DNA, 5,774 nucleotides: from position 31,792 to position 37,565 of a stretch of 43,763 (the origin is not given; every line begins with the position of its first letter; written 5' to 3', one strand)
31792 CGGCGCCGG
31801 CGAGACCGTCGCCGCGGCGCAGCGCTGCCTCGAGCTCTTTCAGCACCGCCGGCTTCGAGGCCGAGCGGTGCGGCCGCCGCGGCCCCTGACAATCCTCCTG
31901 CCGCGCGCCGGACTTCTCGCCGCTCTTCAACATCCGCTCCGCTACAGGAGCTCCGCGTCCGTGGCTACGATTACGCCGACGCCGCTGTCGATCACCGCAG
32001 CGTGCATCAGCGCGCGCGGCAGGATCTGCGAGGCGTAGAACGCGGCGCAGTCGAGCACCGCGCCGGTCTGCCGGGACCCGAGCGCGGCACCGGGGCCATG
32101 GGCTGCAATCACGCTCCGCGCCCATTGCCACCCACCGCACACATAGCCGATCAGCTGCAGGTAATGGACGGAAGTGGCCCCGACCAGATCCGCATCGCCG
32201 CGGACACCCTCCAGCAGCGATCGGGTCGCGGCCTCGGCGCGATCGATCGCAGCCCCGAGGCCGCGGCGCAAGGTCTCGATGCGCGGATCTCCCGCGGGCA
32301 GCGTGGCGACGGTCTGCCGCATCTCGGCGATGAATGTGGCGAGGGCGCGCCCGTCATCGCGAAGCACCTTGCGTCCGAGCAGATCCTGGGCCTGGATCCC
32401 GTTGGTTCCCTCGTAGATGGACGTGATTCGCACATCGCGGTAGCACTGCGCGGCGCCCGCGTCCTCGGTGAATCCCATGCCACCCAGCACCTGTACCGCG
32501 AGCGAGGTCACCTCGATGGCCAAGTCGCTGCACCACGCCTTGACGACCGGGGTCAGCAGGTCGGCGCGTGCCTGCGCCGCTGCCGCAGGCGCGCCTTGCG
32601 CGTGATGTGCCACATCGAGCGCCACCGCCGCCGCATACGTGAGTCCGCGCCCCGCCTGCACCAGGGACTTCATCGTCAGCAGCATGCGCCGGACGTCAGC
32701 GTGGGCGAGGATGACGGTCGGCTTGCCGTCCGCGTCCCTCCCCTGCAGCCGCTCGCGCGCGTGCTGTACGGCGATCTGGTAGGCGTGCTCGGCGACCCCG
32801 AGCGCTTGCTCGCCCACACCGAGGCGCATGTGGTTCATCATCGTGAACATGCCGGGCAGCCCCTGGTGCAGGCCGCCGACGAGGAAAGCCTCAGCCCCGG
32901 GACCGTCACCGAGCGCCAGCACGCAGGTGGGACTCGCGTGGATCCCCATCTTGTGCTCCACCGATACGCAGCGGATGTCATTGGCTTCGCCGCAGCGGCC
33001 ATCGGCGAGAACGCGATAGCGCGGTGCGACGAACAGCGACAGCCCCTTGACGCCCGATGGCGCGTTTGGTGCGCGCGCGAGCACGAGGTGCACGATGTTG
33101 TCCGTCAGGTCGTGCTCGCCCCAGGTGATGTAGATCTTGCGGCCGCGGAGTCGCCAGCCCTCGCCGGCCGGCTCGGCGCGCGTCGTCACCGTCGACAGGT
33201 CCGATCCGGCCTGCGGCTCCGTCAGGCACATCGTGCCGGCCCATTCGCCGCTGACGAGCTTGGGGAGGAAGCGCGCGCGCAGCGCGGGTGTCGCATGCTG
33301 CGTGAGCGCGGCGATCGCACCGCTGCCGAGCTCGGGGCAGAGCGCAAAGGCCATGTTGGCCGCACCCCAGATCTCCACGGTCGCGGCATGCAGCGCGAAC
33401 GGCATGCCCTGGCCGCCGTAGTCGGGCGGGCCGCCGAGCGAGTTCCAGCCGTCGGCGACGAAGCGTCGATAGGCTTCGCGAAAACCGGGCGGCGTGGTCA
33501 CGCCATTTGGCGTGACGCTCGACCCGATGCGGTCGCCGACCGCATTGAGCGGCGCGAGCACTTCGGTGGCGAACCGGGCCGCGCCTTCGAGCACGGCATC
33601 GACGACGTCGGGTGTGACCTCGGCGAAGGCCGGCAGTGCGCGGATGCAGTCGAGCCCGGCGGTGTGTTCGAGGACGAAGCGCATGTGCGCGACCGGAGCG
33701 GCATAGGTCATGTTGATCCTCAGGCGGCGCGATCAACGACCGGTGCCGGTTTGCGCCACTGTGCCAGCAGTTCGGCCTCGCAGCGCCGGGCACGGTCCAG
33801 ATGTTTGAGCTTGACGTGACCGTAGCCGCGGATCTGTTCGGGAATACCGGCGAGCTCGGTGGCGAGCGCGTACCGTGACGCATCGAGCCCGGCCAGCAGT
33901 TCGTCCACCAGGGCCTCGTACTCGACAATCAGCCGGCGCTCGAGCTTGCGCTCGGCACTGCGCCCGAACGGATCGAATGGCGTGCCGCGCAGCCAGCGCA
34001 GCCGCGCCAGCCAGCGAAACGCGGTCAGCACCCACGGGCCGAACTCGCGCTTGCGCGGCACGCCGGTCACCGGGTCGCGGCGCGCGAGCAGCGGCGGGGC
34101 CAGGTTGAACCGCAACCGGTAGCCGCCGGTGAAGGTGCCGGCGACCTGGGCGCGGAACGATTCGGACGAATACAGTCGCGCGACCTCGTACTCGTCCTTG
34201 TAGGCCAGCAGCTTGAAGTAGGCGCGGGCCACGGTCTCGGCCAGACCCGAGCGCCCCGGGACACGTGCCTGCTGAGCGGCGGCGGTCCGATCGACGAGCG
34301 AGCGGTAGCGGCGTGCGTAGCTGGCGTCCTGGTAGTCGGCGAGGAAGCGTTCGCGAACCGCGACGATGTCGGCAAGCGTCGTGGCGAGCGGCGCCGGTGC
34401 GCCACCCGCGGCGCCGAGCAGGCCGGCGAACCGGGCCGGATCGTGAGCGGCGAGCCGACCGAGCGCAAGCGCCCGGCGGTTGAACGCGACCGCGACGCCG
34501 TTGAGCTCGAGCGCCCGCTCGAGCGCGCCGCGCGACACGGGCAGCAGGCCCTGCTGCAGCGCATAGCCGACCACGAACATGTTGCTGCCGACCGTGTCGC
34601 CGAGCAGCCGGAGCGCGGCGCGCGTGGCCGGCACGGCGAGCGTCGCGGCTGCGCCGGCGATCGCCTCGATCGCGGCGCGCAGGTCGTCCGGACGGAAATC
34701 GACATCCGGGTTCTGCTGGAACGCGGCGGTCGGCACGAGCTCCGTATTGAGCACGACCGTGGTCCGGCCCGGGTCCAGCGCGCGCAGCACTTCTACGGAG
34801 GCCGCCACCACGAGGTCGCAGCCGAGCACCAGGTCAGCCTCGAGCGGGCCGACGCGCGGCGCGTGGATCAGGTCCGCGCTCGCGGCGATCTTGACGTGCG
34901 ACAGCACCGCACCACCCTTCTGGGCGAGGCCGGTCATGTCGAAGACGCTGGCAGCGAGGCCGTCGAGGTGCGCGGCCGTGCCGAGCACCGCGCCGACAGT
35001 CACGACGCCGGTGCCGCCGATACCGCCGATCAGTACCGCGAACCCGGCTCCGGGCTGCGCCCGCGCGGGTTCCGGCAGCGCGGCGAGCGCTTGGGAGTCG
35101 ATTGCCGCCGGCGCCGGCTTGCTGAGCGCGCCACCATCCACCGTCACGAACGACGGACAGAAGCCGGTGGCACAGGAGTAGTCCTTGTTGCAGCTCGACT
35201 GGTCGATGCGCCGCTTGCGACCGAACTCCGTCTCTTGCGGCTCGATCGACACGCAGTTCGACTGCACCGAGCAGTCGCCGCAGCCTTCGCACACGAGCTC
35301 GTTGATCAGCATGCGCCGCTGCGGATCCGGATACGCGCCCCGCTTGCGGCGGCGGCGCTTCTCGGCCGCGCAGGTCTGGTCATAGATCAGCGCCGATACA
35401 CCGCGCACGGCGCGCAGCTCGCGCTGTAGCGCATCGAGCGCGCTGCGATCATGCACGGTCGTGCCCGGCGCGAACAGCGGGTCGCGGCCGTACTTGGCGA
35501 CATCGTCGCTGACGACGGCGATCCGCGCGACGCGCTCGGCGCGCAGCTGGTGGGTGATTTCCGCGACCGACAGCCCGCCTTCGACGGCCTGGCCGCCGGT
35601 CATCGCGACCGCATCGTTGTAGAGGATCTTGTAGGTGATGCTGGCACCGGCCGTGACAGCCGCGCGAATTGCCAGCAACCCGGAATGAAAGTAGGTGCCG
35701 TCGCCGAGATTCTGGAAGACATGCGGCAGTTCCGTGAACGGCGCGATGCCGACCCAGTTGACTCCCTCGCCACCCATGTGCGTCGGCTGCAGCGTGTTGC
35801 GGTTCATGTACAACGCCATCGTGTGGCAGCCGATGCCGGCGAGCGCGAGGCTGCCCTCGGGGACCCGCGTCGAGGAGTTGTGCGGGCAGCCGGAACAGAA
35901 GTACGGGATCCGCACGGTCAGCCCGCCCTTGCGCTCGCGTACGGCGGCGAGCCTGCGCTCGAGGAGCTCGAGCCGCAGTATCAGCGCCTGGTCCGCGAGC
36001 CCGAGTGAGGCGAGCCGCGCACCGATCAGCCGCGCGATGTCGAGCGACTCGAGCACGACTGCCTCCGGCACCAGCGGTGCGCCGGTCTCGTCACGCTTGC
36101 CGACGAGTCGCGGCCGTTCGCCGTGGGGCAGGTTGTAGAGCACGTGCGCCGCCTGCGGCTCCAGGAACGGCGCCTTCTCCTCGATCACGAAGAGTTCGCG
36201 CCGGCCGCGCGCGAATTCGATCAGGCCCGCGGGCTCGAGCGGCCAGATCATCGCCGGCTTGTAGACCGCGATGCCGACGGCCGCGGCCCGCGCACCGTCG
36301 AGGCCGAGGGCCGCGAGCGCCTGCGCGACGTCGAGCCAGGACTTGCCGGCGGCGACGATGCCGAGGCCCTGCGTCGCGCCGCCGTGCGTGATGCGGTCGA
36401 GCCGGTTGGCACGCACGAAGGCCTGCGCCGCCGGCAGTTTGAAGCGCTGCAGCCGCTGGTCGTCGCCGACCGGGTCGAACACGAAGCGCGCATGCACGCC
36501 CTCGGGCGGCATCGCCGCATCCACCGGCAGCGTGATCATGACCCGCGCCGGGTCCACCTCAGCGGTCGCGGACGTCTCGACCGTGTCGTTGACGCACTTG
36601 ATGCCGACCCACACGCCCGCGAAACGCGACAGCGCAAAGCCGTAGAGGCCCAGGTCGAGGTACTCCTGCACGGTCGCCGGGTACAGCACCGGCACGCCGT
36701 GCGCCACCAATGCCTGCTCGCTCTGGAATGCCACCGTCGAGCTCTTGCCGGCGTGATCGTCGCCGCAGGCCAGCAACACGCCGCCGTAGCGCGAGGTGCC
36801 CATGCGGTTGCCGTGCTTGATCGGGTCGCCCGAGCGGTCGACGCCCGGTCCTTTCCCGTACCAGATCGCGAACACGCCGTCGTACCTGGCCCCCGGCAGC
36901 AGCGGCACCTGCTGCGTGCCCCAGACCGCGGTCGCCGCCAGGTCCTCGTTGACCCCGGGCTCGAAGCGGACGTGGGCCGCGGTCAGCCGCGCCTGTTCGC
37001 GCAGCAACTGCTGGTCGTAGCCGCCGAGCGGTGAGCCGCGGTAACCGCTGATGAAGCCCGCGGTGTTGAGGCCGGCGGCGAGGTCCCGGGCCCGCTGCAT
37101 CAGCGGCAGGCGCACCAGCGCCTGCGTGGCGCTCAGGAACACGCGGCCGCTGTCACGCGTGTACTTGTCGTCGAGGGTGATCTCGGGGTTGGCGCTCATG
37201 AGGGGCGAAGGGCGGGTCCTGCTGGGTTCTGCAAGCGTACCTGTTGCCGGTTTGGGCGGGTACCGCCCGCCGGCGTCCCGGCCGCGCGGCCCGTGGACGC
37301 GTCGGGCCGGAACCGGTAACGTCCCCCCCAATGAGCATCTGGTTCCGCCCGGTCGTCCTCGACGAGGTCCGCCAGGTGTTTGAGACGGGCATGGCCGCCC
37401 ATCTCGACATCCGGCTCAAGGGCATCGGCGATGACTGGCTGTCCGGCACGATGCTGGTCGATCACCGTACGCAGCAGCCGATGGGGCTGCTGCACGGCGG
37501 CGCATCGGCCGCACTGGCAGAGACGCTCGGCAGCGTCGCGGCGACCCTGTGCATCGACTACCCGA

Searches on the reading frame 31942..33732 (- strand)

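Call 21: search_protein_families(library=pfam, proteins=[window:31942-33732:-], max_evalue=0.00001)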
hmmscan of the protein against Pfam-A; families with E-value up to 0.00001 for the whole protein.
window:31942-33732:- (596 aa): 6 families
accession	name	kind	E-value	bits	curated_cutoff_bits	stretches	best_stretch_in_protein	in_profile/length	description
PF00441.29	Acyl-CoA_dh_1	-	1.9e-25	90.2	22.4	1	290-450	2-144/150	Acyl-CoA dehydrogenase, C-terminal domain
PF12806.12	Acyl-CoA_dh_C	-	6.9e-21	75.1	30.3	1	467-588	1-120/124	Acetyl-CoA dehydrogenase C-terminal like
PF02771.21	Acyl-CoA_dh_N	-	5.5e-11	43.3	22.9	1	47-163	7-113/113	Acyl-CoA dehydrogenase, N-terminal domain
PF02770.24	Acyl-CoA_dh_M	-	3.4e-10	40.4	33.3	1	168-273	2-93/97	Acyl-CoA dehydrogenase, middle domain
PF22924.1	ACOX_C_alpha1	-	3.5e-10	40.4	27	1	298-447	3-160/169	Acyl-CoA oxidase, C-alpha1 domain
PF08028.16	Acyl-CoA_dh_2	-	4.5e-07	30.7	22.7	1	305-444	2-133/134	Acyl-CoA dehydrogenase, C-terminal domain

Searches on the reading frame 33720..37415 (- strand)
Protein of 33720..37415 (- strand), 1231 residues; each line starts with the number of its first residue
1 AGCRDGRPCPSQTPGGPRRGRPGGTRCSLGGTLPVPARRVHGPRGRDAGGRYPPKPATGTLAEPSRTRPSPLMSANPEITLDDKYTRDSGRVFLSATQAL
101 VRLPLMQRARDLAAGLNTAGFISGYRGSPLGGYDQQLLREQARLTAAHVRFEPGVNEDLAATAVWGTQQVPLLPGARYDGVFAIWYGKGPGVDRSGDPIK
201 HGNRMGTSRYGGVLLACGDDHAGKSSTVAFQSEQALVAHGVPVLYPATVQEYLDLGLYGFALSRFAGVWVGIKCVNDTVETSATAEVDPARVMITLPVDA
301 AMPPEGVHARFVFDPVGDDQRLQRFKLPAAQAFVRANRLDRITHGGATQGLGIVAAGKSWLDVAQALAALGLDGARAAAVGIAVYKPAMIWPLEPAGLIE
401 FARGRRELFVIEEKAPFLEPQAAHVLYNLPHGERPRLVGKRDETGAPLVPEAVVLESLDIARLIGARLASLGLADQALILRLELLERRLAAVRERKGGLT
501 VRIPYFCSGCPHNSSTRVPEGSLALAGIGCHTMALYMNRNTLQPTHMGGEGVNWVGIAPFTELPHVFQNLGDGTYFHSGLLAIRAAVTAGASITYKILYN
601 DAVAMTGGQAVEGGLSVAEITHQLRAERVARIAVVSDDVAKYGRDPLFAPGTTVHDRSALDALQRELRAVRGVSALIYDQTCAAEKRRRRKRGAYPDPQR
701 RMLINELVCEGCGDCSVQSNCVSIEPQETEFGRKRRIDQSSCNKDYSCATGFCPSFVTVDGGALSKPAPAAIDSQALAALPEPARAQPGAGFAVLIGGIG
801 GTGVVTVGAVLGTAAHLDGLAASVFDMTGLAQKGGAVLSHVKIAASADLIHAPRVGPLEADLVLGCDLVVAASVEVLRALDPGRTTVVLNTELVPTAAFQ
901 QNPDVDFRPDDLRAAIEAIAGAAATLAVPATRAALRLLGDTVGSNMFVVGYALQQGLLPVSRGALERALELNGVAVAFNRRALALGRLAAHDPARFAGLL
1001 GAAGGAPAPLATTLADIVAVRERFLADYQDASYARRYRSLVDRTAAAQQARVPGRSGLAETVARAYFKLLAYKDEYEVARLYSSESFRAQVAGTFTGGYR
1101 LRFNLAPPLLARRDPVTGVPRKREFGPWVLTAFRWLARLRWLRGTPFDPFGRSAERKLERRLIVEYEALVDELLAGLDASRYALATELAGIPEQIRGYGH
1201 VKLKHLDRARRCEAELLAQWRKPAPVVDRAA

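Call 21: search_protein_families(library=pfam, proteins=[window:33720-37415:-], max_evalue=0.00001)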
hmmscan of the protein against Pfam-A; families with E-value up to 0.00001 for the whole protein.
window:33720-37415:- (1231 aa): 2 families
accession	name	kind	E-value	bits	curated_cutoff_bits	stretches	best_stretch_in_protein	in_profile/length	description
PF20169.3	DUF6537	-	4.3e-70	236.2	27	1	1014-1212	1-200/203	Family of unknown function (DUF6537)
PF01558.24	POR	-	2.2e-20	74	27.4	1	800-986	1-171/173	Pyruvate ferredoxin/flavodoxin oxidoreductase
